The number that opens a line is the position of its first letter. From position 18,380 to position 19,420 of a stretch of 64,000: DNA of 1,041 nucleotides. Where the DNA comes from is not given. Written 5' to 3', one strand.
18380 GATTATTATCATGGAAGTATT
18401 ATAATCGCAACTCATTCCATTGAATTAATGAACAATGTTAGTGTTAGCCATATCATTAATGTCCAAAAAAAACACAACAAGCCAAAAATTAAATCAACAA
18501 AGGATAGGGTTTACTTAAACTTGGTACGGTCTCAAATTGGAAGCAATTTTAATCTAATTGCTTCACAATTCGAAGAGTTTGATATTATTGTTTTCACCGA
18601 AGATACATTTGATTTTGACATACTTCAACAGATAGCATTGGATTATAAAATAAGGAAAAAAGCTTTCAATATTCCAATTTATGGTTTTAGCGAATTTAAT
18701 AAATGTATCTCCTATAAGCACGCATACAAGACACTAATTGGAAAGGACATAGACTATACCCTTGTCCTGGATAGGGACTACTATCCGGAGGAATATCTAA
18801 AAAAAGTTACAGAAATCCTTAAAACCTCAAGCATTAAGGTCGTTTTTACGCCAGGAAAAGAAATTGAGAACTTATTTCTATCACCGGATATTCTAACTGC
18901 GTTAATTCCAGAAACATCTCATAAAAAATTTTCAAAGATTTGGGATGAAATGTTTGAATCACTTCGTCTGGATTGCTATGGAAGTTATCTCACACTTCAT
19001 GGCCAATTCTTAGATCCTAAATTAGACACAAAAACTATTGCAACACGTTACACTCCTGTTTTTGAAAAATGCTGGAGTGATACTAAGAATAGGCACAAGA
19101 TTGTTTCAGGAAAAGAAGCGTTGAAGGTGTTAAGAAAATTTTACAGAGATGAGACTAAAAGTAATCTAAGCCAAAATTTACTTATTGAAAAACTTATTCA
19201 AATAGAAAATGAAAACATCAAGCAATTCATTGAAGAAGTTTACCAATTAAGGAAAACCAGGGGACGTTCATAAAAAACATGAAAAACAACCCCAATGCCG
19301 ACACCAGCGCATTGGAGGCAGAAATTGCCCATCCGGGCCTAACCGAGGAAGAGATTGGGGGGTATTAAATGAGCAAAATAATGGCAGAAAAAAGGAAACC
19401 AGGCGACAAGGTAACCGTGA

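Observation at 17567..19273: Single-polypeptide ABC-ATPase + DUF4435/Toprim-like nuclease: a merged PARIS (AriA-AriB)-like or solitary OLD-like defence gene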

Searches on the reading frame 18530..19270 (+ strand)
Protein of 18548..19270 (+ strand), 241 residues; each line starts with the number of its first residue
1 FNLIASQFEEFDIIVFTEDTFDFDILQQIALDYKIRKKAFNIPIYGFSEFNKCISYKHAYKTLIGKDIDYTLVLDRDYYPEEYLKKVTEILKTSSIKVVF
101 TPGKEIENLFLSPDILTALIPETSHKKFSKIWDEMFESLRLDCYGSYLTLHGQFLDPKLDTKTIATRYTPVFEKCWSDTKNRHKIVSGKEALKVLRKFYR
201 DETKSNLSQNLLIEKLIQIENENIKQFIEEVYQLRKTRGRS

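Call 6: search_protein_families(library=pfam, proteins=[window:18548-19270:+], max_evalue=10)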
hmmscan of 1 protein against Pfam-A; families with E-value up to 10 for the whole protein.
seq(241 aa): 0 families

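Call 7: search_protein_families(library=padloc, proteins=[window:18548-19270:+], max_evalue=10)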
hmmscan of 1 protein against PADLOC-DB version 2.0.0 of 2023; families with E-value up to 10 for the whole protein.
seq(241 aa): 1 family
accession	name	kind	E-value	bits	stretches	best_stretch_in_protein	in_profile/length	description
PDLC01967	CARF_HEPN_mCpol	-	0.00092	16.6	1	191-236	48-93/471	-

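Call 29: search_solved_structures(query=A2, max_evalue=10, show_alignments=3)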
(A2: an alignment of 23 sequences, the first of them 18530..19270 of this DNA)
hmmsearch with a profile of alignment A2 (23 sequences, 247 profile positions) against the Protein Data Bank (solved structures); distinct sequences matched with E-value up to 10: 6.
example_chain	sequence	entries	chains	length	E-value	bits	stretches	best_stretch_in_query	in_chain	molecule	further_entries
5an6_A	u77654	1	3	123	0.041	16.8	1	82-145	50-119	CRISPR-ASSOCIATED PROTEIN, CSM2 FAMILY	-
7d5g_A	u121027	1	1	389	0.2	14.5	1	147-240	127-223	Cellobiose 2-epimerase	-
8wbu_A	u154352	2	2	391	0.21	14.5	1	147-240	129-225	Cellobiose 2-epimerase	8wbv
4z4j_A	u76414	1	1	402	0.22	14.3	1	147-240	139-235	Cellobiose 2-epimerase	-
4z4l_A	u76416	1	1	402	0.22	14.3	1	147-240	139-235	Cellobiose 2-epimerase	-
9s8f_A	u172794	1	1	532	0.49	13.2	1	114-216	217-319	Sulfatase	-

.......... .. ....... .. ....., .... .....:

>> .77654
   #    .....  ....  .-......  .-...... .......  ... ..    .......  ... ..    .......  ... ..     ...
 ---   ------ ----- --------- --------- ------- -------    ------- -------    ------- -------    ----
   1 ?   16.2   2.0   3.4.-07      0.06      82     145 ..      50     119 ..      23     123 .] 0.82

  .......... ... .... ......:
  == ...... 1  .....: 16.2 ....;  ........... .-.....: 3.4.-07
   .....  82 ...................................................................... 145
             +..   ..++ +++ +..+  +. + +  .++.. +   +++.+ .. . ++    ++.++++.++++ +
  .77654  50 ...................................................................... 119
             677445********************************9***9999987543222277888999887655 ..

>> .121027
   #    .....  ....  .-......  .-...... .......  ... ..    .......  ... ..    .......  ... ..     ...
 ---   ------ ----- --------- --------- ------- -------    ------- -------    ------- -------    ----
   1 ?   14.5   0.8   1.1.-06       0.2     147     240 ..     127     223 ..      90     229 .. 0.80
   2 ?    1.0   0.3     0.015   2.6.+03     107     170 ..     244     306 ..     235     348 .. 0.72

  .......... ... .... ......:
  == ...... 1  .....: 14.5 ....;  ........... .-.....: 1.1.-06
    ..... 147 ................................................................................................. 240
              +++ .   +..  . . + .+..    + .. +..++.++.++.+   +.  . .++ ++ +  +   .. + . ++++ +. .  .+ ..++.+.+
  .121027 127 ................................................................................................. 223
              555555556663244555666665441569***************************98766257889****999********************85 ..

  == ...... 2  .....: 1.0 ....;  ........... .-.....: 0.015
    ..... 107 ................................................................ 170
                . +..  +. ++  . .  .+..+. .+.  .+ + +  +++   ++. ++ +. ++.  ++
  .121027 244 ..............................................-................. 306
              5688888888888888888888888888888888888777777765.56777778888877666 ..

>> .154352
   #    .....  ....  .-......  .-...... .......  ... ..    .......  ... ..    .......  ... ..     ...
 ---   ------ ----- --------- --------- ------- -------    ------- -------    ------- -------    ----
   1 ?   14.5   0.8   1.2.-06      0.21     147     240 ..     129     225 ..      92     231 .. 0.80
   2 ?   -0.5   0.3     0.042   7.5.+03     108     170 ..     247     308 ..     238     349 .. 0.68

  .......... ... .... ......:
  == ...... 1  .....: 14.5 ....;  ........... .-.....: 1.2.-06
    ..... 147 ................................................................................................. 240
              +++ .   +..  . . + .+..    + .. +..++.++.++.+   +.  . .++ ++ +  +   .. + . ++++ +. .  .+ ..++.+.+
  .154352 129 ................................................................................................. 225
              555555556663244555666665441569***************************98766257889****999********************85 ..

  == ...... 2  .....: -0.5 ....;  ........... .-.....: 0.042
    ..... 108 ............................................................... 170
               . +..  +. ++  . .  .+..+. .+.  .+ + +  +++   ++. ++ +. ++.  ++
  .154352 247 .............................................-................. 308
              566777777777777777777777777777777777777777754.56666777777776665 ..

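Call 30: search_protein_families(library=pfam, alignment_id=A2, max_evalue=10)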
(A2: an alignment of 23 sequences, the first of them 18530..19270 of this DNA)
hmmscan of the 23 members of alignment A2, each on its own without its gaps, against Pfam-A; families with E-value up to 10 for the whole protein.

A. member 1, window:18530-19270:+ (247 aa): 0 families

B. families by the number of members that match (of 23 scanned): 19 families
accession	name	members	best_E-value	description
PF14491.11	DUF4435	6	0.0028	Protein of unknown function (DUF4435)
PF11536.14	DUF3226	4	0.02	Protein of unknown function (DUF3226)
PF13867.11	SAP30_Sin3_bdg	1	0.011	Sin3 binding region of histone deacetylase complex subunit SAP30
PF21857.2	DUF6913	1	0.032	Family of unknown function (DUF6913)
PF00851.24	Peptidase_C6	1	0.033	Helper component proteinase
PF04439.18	Adenyl_transf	1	0.037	Streptomycin adenylyltransferase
PF16781.10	DUF5068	1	0.04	Domain of unknown function (DUF5068)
PF08498.15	Sterol_MT_C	1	0.057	Sterol methyltransferase C-terminal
PF25422.1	DUF7892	1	0.059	Domain of unknown function (DUF7892)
PF13282.11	DUF4070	1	0.062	Domain of unknown function (DUF4070)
PF06430.17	L_lactis_RepB_C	1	0.087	Lactococcus lactis RepB C-terminus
PF14323.11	GxGYxYP_C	1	0.13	GxGYxYP putative glycoside hydrolase C-terminal domain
PF14131.11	DUF4298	1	0.13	Domain of unknown function (DUF4298)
PF18735.6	HEPN_RiboL-PSP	1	0.14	RiboL-PSP-HEPN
PF01467.32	CTP_transf_like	1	0.16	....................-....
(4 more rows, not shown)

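Call 35: predict_structure(alignment_id=A2)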
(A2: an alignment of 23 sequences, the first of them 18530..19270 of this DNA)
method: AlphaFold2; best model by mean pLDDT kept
length: 247 residues; sequences in the alignment: 23
mean_pLDDT: 91.0   pTM: 0.87
mean pLDDT of the five models: 91.0, 90.5, 90.6, 90.0, 89.8
residues with pLDDT >= 90: 203; 70-90: 23; 50-70: 17; < 50: 4
segments of 3 or more residues with pLDDT < 50: 245-247
pLDDT, mean of each block of 10 residues (from residue 1): 54 72 95 96 92 91 85 91 95 96 96 96 96 97 98 96 93 97 96 97 98 96 93 96 55
secondary structure, 60 per line:
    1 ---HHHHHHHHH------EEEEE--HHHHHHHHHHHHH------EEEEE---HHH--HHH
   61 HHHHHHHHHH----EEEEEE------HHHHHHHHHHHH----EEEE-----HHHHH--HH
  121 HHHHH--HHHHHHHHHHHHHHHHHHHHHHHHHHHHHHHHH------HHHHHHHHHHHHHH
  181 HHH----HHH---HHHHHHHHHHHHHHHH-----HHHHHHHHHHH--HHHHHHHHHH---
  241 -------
elements in order: H4-12 E19-23 H26-38 E45-49 H58-70 E75-80 H87-98 E103-106 H112-116 H119-125 H128-160 H167-183 H194-209 H215-225 H228-237

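Call 37: fold_search(model_id=the predicted structure, library=pdb)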
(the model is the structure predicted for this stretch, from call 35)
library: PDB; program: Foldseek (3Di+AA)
matches with E <= 10: 853; with E <= 0.001: 0
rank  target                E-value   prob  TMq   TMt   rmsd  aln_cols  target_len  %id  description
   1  8v46_D                7.8e-03  0.99  0.43  0.37  10.0       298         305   14  CryoEM structure of AriA-AriB complex (Form I) (released 2024-06-26)
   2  6nk8_A                2.9e-02  0.91  0.37  0.44  10.4       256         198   12  C-terminal region of the Burkholderia pseudomallei OLD protein (released 2019-08-07)
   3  8ux9_A                5.4e-02  0.84  0.41  0.35  12.6       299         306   13  Asymmetric unit of the PARIS Immune Complex at 3.2 Angstrom Resolution (released 2024-09-18)
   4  6vga_MODEL_1_A        8.5e-02  0.89  0.24  0.46   4.6        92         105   12  De novo designed Rossmann fold protein ROS2_835 (released 2020-08-19)
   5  8vc9_B                9.6e-02  0.18  0.22  0.16  34.3       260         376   16  Hybrid response regulator LvrB from Leptospira / phosphorylated REC form (released 2024-12-18)
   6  3lfh_D                1.0e-01  0.69  0.25  0.41  12.1       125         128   12  Crystal structure of manxA from Thermoanaerobacter tengcongensis (released 2010-12-08)
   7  3lfh_C                1.0e-01  0.69  0.25  0.40  12.1       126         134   11  Crystal structure of manxA from Thermoanaerobacter tengcongensis (released 2010-12-08)
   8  5gaj_MODEL_1_A        1.1e-01  0.82  0.24  0.39   6.2       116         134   17  Solution NMR structure of De novo designed PLOOP2X3_50 fold protein, Northeast Structural Genomics Consortium  (released 2016-01-06)
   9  6nk8_B                1.1e-01  0.69  0.36  0.42  10.6       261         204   11  C-terminal region of the Burkholderia pseudomallei OLD protein (released 2019-08-07)
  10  9ijj_4S               1.1e-01  0.16  0.21  0.15  17.5       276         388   12  In situ structure of the central apparatus in mouse sperm axoneme. (released 2025-06-04)
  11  3lfh_B                1.6e-01  0.60  0.25  0.38  12.0       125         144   12  Crystal structure of manxA from Thermoanaerobacter tengcongensis (released 2010-12-08)
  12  3lfh_F                1.7e-01  0.60  0.25  0.41  12.0       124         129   12  Crystal structure of manxA from Thermoanaerobacter tengcongensis (released 2010-12-08)
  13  3gdw_B                1.7e-01  0.28  0.22  0.32  12.8       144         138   12  Crystal structure of sigma-54 interaction domain protein from Enterococcus faecalis (released 2009-03-10)
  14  1sul_A                1.8e-01  0.20  0.22  0.27  14.6       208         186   14  Crystal Structure of the apo-YsxC (released 2004-05-25)
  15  5brj                  1.9e-01  0.77  0.25  0.41   5.4       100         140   11  Structure of the bacteriophytochrome response regulator AtBRR (released 2016-02-24)
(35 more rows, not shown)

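Call 42: search_protein_representatives(alignment_id=A2)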
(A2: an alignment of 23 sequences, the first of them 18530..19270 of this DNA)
Query: 23 sequences, 247 profile positions. Proteins with E-value up to 0.001 (for the whole library): 787; up to 1e-10: 246; up to 1e-30: 29. The best 150 are listed.
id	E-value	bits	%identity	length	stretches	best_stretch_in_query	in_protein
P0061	2.3e-108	377.9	-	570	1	1-246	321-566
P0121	1.1e-103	362.6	-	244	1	2-240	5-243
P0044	1.3e-96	339.4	-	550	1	1-244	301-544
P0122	5.8e-95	334.0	-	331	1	1-238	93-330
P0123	4.2e-89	314.8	-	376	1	1-239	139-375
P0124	2.4e-81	289.4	-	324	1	1-239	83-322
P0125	8.0e-78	277.9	-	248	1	1-239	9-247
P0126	6.2e-70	252.0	-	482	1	1-240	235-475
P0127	7.4e-69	248.5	-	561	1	2-237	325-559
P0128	1.1e-68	247.9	-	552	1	2-239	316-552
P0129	1.3e-67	244.5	-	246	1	1-234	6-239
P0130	8.0e-66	238.6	-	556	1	2-238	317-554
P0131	9.1e-63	228.6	-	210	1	33-239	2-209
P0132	1.8e-62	227.6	-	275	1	2-237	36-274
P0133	2.8e-60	220.4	-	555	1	2-238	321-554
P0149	3.5e-28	115.3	-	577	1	3-229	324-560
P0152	1.3e-27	113.4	-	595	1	3-239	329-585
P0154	4.0e-26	108.5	-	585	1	3-240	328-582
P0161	9.3e-22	94.2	-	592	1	3-238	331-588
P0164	1.5e-20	90.3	-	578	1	3-233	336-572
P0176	2.1e-18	83.3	-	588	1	2-235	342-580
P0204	1.8e-16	76.9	-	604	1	3-234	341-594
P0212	6.6e-16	75.1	-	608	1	3-227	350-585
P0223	4.2e-15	72.4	-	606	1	2-236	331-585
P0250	7.0e-14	68.5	-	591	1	3-237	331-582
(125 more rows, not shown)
